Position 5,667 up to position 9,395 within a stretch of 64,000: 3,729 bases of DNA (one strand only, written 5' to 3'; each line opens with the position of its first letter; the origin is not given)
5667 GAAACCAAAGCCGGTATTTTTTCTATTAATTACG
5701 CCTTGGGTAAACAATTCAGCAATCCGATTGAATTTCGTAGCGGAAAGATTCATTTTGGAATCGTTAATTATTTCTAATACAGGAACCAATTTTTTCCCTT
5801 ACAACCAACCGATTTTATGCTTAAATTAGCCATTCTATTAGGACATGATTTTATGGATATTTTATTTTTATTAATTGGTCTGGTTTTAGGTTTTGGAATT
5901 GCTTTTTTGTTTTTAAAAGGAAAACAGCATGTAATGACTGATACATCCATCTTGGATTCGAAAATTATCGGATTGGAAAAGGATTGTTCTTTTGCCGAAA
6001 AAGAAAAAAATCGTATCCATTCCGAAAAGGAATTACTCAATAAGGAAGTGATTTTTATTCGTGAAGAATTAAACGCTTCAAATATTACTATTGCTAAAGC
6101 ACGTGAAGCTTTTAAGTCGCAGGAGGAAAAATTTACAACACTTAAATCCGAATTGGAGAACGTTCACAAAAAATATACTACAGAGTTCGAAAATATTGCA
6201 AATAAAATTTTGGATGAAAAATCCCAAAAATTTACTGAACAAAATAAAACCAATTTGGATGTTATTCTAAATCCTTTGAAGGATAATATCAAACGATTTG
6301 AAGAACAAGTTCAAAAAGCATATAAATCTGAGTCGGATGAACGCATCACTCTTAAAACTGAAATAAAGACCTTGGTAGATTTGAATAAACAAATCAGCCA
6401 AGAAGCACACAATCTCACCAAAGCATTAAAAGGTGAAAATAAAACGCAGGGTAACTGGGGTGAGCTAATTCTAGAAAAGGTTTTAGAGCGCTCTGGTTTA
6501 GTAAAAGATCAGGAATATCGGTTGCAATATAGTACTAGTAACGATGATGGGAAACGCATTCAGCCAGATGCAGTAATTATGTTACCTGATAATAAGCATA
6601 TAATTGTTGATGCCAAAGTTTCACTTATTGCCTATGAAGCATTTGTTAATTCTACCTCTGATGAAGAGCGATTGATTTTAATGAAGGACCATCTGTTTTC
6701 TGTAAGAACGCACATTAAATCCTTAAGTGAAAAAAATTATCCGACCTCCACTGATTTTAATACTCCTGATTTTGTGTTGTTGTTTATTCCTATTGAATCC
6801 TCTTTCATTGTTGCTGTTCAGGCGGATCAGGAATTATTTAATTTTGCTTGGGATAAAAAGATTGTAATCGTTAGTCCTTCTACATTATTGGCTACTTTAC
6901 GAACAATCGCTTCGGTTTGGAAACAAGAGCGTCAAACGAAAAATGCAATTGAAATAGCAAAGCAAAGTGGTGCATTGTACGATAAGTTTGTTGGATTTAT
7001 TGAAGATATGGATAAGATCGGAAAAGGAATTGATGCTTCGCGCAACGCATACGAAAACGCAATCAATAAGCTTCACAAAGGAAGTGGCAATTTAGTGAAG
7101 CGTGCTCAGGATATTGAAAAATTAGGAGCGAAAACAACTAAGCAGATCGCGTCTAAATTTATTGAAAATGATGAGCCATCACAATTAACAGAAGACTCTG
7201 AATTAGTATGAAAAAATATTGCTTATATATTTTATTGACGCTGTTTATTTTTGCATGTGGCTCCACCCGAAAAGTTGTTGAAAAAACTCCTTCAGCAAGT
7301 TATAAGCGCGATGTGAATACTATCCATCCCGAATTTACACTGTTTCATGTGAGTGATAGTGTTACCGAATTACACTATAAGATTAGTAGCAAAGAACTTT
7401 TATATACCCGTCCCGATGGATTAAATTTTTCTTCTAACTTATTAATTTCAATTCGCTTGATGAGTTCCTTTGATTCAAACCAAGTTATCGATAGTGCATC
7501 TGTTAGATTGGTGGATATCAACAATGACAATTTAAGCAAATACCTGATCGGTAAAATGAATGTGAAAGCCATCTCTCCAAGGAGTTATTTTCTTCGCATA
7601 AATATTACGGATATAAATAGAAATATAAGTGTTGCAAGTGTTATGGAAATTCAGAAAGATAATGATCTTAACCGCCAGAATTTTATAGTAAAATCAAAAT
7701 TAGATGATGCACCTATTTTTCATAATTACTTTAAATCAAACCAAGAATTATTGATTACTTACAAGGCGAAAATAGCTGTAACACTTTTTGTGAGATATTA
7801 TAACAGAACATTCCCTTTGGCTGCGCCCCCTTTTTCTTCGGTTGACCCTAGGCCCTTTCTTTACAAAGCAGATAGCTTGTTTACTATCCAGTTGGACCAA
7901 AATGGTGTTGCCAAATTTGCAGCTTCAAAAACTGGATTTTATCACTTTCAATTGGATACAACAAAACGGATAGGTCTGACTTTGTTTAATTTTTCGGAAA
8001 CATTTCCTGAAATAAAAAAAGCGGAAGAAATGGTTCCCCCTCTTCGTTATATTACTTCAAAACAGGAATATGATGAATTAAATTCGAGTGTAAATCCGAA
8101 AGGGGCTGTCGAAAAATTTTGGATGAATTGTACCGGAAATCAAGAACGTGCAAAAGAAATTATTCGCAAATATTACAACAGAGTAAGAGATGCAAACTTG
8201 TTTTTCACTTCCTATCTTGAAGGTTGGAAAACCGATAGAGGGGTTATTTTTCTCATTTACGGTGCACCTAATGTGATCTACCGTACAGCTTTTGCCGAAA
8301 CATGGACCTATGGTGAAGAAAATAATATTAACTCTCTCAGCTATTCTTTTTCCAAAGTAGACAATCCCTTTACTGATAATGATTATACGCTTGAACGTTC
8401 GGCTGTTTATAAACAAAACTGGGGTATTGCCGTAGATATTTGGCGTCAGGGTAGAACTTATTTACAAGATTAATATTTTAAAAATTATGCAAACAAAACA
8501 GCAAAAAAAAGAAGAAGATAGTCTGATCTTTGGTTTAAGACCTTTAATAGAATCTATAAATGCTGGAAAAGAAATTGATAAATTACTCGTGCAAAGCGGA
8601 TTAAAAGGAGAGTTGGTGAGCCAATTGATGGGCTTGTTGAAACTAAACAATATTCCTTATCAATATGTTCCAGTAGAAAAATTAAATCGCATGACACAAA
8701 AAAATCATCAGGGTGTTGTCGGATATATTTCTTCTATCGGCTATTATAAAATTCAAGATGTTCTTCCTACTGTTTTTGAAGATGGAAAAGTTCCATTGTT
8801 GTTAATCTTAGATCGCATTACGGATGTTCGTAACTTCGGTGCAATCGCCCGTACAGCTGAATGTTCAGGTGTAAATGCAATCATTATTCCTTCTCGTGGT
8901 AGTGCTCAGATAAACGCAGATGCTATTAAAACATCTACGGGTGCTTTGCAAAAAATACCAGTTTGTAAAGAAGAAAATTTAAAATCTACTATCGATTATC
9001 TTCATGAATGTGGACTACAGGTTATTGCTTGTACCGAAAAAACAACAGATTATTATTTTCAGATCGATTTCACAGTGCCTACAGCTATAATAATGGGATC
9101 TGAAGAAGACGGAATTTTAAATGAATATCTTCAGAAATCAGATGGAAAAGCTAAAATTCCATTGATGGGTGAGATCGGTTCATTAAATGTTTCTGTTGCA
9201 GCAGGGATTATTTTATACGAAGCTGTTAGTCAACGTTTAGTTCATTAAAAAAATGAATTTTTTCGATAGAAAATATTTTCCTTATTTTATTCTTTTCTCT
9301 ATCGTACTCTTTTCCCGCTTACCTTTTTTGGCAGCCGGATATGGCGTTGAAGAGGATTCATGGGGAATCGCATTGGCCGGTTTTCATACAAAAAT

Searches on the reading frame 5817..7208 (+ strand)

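Call 45: search_protein_families(library=pfam, proteins=[window:5817-7208:+], max_evalue=0.00001)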
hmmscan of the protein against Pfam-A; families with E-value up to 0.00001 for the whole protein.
window:5817-7208:+ (464 aa): 1 family
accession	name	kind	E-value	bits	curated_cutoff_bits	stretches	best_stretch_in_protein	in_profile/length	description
PF02646.22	RmuC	-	6.1e-105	350.9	26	1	146-443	2-291/291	RmuC family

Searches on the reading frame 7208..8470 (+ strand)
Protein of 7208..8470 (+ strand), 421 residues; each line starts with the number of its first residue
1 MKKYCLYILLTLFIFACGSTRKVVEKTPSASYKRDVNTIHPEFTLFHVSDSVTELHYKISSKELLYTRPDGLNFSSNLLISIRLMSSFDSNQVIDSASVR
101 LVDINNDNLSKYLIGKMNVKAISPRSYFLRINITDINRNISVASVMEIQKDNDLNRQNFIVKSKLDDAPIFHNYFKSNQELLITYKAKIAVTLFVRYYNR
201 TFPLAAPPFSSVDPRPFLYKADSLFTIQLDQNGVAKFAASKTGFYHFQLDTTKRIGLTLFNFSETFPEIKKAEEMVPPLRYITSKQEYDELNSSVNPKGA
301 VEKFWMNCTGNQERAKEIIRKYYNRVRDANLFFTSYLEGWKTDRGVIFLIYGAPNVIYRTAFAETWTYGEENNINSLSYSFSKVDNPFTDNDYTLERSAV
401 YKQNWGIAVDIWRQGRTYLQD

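Call 45: search_protein_families(library=pfam, proteins=[window:7208-8470:+], max_evalue=0.00001)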
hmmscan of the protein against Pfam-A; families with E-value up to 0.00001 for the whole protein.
window:7208-8470:+ (421 aa): 1 family
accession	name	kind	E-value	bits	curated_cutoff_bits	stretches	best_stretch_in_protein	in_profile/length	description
PF20094.4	GWxTD_dom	-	2e-58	197.4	26.9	1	243-414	1-172/172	GWxTD domain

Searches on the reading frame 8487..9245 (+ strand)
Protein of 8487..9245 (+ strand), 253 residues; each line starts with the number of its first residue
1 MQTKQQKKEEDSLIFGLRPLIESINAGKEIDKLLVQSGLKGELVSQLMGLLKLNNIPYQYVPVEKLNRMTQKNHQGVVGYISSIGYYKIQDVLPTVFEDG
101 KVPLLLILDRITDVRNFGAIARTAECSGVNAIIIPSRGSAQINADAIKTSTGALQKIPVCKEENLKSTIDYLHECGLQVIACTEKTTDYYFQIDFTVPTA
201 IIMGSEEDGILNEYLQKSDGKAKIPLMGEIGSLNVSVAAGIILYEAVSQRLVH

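Call 45: search_protein_families(library=pfam, proteins=[window:8487-9245:+], max_evalue=0.00001)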
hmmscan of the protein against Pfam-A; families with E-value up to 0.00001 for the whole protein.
window:8487-9245:+ (253 aa): 2 families
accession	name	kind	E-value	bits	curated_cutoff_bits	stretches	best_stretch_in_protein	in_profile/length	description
PF00588.24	SpoU_methylase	-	2.8e-38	131.7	29.7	1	104-244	2-142/142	SpoU rRNA Methylase family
PF08032.17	SpoU_sub_bind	-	9.8e-17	61.5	22.8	1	13-83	1-72/76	RNA 2'-O ribose methyltransferase substrate binding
